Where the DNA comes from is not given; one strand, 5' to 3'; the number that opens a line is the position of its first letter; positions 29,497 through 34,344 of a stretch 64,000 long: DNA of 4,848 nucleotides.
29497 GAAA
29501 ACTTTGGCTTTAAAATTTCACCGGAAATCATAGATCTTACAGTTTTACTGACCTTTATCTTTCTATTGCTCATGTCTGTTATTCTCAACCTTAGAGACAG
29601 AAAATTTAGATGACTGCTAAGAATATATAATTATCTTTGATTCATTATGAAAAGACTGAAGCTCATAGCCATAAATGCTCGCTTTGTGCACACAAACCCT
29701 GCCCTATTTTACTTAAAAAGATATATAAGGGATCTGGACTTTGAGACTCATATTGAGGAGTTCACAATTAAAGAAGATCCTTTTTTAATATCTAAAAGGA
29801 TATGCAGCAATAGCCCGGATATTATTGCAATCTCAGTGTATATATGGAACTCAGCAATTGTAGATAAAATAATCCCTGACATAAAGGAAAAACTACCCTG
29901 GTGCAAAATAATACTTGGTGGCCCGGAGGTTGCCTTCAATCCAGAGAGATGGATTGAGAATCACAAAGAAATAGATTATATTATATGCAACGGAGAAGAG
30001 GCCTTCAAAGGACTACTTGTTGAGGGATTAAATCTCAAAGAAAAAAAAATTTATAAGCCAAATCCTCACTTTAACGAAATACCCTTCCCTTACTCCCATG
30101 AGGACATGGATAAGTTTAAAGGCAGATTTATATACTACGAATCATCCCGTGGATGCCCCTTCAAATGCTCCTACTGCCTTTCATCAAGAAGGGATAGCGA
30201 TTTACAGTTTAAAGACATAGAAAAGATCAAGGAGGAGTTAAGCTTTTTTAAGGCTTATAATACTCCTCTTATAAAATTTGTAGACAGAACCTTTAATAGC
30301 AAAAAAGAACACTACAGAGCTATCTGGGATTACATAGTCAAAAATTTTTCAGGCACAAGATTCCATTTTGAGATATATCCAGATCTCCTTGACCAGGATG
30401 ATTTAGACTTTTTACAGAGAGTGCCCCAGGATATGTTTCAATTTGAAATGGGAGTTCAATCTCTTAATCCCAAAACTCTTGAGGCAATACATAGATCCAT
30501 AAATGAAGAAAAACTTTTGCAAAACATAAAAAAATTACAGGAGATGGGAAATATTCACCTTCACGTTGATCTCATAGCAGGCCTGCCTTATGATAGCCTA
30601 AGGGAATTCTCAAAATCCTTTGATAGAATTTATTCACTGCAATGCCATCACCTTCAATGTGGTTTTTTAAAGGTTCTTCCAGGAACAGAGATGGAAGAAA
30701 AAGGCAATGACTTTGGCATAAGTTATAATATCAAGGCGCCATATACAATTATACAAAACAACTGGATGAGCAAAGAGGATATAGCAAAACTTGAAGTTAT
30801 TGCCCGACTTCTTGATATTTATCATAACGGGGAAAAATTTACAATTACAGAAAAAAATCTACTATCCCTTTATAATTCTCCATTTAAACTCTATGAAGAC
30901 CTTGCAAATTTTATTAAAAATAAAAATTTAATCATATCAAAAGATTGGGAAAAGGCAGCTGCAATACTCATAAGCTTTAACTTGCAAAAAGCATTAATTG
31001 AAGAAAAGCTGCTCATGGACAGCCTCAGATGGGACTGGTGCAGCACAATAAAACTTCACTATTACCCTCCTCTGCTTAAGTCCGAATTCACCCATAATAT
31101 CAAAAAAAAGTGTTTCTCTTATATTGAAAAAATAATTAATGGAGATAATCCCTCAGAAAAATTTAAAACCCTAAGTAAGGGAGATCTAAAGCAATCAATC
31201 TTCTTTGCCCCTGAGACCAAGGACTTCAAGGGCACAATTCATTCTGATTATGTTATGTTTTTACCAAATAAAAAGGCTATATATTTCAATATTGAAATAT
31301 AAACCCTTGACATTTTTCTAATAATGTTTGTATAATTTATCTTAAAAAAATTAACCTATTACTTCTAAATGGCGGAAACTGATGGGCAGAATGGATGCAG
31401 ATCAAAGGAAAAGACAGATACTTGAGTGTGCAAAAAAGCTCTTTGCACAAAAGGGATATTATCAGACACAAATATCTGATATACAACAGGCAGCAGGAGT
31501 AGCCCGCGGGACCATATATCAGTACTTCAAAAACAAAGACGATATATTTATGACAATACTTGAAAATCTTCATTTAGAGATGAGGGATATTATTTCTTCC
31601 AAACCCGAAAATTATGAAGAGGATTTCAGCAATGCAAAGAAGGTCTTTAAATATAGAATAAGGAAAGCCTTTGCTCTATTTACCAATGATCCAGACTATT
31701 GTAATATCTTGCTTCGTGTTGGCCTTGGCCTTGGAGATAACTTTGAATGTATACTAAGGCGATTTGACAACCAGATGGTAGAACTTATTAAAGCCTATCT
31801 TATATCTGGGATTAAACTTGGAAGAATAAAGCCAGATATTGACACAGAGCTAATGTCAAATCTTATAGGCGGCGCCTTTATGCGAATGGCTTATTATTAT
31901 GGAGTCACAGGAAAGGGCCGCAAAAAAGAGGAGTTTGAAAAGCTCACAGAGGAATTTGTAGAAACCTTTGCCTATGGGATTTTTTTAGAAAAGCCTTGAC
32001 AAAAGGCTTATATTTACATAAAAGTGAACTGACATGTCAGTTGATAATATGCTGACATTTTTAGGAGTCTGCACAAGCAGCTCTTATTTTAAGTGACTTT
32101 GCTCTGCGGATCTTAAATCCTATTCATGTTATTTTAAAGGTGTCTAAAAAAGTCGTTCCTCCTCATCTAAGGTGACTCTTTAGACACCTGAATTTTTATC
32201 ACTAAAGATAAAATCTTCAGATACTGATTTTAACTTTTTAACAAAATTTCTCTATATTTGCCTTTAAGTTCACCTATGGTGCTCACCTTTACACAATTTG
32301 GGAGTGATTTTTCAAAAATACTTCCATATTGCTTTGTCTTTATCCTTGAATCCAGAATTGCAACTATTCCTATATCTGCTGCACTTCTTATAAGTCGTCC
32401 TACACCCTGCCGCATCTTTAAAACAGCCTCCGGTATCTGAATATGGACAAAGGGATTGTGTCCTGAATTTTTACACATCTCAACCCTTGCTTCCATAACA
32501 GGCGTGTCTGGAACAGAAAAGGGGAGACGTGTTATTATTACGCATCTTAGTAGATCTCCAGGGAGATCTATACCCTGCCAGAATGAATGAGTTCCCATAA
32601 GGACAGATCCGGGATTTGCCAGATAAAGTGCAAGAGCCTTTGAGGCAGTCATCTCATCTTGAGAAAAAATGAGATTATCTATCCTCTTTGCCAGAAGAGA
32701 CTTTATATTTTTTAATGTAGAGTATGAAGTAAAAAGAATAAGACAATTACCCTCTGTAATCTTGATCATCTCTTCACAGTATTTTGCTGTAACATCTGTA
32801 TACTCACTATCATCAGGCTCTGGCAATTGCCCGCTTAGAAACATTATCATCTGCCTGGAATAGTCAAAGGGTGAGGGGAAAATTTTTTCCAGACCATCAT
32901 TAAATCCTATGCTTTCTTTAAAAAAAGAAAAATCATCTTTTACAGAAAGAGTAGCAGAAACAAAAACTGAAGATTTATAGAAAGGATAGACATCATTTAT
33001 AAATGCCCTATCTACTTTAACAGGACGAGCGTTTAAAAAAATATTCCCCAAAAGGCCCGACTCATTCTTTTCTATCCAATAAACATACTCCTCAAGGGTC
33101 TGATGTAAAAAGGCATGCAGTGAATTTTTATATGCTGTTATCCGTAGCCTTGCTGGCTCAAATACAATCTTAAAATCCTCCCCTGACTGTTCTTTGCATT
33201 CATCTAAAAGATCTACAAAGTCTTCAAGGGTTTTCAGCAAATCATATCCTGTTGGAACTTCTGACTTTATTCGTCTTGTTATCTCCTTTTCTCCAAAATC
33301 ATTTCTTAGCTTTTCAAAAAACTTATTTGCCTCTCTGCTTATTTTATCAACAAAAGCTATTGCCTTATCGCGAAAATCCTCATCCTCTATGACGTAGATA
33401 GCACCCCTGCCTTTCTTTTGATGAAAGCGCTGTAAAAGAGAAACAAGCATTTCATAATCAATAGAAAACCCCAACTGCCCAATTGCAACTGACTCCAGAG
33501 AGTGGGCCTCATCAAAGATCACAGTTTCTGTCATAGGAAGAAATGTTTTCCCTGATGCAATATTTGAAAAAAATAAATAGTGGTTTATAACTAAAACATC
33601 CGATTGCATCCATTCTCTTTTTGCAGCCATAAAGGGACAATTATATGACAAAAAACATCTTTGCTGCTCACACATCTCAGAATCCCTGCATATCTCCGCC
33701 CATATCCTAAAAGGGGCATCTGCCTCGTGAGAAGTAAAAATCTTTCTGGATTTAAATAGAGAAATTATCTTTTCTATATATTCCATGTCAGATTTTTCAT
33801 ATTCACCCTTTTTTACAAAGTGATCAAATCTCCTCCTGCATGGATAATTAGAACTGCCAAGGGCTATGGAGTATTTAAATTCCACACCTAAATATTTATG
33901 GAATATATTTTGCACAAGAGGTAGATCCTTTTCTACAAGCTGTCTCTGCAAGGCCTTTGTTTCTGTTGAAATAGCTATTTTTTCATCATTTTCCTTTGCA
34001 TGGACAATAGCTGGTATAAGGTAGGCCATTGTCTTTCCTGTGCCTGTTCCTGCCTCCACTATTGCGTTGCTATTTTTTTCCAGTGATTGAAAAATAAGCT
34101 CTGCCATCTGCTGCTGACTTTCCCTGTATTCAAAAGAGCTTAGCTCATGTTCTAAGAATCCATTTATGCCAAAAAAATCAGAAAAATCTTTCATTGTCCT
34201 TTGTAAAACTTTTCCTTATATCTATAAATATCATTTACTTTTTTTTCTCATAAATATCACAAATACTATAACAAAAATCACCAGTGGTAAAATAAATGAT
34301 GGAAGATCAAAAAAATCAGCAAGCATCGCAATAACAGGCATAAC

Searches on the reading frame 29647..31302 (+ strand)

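Call 97: search_protein_families(library=pfam, proteins=[window:29647-31302:+], max_evalue=0.00001)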
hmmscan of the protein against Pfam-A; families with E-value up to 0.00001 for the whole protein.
window:29647-31302:+ (551 aa): 3 families
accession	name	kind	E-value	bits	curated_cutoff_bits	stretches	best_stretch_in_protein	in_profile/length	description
PF13311.11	DUF4080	-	3.8e-23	83.1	22.9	1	355-532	2-180/188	Protein of unknown function (DUF4080)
PF04055.27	Radical_SAM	-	2.7e-19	70.4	29.5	1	165-327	2-165/166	Radical SAM superfamily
PF02310.24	B12-binding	-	1.1e-15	58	32.1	1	5-123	2-120/121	B12 binding domain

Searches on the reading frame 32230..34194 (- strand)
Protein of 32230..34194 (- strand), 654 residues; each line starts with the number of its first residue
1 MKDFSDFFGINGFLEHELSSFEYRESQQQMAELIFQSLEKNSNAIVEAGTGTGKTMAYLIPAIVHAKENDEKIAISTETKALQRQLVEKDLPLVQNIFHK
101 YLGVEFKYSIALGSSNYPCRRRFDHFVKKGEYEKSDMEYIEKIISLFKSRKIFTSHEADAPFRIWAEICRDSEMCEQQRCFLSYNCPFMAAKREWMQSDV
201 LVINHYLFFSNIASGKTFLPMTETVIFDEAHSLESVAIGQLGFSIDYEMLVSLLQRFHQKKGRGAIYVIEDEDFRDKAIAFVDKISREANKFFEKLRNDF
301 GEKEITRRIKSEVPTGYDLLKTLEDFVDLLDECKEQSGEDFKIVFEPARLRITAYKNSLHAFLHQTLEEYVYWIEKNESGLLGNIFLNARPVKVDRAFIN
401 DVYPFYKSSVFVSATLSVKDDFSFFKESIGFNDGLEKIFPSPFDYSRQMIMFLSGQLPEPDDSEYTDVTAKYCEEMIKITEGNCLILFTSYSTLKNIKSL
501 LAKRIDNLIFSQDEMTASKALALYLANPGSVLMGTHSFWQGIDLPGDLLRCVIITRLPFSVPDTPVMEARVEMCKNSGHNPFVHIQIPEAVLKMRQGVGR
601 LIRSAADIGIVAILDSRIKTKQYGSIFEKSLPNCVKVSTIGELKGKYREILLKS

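Call 97: search_protein_families(library=pfam, proteins=[window:32230-34194:-], max_evalue=0.00001)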
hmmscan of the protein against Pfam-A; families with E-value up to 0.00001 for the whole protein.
window:32230-34194:- (654 aa): 3 families
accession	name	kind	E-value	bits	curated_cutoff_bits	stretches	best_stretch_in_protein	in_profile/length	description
PF13307.12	Helicase_C_2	-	4.2e-44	151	25.3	1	474-633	2-169/170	Helicase C-terminal domain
PF00270.35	DEAD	-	4.5e-13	49.7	26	1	34-89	7-64/167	DEAD/DEAH box helicase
PF04851.21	ResIII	-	4.2e-06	27.2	22.5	0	21-89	2-72/164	Type III restriction enzyme, res subunit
